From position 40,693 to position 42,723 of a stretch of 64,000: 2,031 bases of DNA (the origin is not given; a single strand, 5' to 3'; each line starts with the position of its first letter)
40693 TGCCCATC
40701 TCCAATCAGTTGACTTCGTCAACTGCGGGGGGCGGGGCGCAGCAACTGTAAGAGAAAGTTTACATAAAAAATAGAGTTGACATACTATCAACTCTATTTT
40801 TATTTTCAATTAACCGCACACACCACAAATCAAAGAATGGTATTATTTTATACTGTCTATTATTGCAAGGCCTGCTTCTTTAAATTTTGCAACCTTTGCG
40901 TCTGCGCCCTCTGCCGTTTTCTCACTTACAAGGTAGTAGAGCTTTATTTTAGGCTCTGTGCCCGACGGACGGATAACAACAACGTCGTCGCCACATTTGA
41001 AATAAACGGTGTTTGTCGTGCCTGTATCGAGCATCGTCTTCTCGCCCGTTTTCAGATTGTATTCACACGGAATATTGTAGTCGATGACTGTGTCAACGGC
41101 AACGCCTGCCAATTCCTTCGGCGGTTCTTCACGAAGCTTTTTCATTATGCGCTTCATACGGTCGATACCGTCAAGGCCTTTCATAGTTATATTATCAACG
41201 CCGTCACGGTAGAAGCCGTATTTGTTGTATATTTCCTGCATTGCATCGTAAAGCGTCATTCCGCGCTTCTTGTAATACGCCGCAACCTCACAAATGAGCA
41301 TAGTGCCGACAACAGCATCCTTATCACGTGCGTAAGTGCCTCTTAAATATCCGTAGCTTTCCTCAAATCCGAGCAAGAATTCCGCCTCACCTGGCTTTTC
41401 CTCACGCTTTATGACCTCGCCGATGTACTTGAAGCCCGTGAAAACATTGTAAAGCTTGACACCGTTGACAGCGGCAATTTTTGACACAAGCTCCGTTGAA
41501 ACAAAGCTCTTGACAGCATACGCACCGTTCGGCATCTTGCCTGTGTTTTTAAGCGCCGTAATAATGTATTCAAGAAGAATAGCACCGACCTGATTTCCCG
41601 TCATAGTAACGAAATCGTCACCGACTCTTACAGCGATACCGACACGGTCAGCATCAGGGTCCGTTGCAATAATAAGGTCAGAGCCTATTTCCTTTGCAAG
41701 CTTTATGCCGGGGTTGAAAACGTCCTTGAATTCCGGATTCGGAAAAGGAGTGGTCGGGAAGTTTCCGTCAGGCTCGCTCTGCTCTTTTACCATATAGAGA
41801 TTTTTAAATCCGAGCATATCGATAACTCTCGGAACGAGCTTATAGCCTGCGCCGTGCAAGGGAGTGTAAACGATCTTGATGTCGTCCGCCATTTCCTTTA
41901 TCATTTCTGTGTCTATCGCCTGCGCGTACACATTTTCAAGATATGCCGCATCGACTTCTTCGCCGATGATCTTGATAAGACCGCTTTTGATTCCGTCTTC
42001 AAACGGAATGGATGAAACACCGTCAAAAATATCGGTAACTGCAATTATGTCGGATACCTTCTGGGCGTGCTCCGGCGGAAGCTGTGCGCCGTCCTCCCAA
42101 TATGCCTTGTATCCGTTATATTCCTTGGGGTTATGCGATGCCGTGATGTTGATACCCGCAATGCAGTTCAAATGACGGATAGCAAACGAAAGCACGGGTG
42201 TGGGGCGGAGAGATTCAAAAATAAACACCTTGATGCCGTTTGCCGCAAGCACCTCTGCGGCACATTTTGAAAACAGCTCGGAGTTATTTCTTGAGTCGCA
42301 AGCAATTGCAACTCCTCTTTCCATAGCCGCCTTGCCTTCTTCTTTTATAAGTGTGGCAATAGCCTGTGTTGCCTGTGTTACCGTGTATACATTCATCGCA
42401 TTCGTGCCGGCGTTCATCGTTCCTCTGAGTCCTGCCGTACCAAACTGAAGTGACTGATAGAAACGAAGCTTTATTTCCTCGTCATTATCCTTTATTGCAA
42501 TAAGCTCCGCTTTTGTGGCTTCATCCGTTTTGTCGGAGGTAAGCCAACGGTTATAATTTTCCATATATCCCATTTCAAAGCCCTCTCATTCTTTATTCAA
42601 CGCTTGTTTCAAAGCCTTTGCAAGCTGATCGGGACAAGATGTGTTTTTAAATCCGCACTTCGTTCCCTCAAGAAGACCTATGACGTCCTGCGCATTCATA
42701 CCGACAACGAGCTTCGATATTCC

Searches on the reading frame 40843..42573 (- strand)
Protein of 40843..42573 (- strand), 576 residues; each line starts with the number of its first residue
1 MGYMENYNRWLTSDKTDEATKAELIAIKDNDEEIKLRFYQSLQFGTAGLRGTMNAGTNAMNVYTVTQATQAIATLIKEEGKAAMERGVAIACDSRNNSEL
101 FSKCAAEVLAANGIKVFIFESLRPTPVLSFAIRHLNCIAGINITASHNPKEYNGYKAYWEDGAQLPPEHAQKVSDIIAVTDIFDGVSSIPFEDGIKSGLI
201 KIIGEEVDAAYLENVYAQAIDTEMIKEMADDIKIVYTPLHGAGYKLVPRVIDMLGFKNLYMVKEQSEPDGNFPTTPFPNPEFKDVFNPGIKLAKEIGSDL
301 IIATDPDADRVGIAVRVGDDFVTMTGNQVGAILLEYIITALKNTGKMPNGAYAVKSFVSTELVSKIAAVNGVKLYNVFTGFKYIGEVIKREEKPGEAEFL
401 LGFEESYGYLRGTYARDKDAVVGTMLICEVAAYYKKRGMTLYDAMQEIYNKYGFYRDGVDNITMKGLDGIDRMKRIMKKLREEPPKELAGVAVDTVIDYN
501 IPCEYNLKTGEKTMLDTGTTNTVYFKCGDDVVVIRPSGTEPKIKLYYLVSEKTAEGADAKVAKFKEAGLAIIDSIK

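Call 70: search_protein_families(library=pfam, proteins=[window:40843-42573:-], max_evalue=0.0001)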
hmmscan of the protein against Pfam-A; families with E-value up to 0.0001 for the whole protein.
window:40843-42573:- (576 aa): 4 families
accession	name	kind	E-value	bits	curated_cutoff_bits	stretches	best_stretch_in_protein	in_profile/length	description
PF02878.22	PGM_PMM_I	-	1.3e-42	145.1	22.5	1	43-178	3-132/138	Phosphoglucomutase/phosphomannomutase, alpha/beta/alpha domain I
PF02879.22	PGM_PMM_II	-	7.1e-25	88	29.3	1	210-314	2-99/103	Phosphoglucomutase/phosphomannomutase, alpha/beta/alpha domain II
PF02880.22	PGM_PMM_III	-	7.7e-19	68.4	20.7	1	326-452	2-115/115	Phosphoglucomutase/phosphomannomutase, alpha/beta/alpha domain III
PF00408.26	PGM_PMM_IV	-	6.6e-05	23.3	23.1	0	523-547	26-50/68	Phosphoglucomutase/phosphomannomutase, C-terminal domain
